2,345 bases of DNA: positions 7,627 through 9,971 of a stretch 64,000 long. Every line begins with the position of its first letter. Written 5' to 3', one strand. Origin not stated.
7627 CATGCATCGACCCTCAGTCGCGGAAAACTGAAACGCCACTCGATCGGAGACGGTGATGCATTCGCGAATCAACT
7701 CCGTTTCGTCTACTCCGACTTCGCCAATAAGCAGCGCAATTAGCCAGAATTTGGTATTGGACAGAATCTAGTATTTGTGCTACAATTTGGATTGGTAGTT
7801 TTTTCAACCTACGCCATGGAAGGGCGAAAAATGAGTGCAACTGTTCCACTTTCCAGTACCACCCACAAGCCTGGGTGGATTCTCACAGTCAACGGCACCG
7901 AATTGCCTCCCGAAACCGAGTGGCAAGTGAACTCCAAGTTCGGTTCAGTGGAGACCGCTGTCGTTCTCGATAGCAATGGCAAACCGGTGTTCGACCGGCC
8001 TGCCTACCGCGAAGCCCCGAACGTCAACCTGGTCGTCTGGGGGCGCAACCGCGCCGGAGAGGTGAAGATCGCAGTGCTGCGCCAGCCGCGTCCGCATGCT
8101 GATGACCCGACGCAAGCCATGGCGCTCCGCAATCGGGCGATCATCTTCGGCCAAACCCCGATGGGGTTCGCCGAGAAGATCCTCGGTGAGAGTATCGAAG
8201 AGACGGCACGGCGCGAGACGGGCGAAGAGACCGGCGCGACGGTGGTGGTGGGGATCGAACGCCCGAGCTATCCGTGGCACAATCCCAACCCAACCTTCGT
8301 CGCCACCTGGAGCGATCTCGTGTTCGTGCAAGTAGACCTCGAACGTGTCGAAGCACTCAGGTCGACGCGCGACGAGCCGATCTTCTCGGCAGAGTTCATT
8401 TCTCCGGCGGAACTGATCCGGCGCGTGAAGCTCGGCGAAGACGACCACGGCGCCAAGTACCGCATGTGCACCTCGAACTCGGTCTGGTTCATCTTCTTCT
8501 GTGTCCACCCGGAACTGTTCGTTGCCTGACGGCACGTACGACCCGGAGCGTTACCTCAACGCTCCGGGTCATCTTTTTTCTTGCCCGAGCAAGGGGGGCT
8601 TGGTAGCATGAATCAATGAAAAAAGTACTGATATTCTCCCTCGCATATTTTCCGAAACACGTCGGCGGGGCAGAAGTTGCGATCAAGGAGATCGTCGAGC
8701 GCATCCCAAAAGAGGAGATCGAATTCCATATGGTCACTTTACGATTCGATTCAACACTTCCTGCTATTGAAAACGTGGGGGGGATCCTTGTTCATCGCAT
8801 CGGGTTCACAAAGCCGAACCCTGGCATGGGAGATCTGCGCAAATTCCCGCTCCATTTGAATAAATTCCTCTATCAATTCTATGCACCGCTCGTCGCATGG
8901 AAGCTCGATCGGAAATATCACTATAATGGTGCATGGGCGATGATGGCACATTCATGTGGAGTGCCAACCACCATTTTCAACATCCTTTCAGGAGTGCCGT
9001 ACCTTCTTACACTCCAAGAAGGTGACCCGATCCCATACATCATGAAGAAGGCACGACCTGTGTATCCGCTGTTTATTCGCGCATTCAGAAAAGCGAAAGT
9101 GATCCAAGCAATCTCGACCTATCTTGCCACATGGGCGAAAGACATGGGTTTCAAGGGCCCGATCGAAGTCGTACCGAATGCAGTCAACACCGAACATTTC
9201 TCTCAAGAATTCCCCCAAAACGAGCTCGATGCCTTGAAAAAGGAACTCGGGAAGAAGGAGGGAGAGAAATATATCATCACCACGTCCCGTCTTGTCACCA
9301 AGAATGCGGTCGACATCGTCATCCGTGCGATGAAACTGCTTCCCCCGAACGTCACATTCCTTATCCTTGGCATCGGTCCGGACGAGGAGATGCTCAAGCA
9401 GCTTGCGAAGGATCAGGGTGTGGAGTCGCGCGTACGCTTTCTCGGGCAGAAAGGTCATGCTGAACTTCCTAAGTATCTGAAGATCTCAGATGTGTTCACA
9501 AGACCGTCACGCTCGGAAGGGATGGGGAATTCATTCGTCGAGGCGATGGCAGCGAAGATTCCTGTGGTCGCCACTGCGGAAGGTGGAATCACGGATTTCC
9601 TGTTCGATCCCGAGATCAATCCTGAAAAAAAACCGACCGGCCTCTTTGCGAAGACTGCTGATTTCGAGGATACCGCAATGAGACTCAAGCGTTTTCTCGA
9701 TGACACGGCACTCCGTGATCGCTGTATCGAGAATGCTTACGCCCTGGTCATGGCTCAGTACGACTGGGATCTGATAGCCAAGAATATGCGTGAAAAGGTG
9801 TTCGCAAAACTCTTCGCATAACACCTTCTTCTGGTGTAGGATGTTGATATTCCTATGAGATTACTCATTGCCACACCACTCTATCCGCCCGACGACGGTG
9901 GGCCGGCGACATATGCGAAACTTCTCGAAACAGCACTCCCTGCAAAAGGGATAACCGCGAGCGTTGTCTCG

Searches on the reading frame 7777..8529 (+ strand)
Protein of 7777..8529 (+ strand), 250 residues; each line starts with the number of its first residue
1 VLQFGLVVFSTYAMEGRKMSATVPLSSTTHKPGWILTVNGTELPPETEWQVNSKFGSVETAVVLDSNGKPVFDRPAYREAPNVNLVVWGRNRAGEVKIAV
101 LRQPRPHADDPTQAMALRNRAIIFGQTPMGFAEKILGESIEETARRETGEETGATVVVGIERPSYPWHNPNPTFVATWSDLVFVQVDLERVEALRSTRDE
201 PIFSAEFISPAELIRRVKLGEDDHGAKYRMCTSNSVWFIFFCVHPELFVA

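Call 99: search_protein_families(library=pfam, proteins=[window:7777-8529:+], max_evalue=0.001)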
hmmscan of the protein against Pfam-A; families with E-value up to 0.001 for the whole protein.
window:7777-8529:+ (250 aa): 1 family
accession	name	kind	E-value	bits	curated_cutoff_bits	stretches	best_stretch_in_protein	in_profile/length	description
PF00293.34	NUDIX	-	4.8e-08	33.5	21.1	1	119-216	31-119/134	NUDIX domain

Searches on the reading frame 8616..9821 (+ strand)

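Call 23: search_protein_families(library=pfam, proteins=[window:8616-9821:+], max_evalue=0.0001)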
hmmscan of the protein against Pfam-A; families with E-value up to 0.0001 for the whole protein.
window:8616-9821:+ (401 aa): 6 families
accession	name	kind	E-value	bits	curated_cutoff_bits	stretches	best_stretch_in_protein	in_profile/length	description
PF00534.26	Glycos_transf_1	-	8.3e-36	123.5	26.4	1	207-375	5-170/172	Glycosyl transferases group 1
PF13692.12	Glyco_trans_1_4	-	2.6e-25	89.8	27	1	218-363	2-142/142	Glycosyl transferases group 1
PF13439.12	Glyco_transf_4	-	5.2e-11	43.3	28.5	1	16-193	1-169/170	Glycosyltransferase Family 4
PF20706.3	GT4-conflict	-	1.8e-08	34.3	26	1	231-388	213-382/385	Family 4 Glycosyltransferase in conflict systems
PF13524.12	Glyco_trans_1_2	-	9.2e-07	29.3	25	1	238-391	8-142/144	Glycosyl transferase-like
PF13579.12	Glyco_trans_4_4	-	1.4e-06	29.2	29.7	1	17-188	1-157/158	Glycosyl transferase 4-like domain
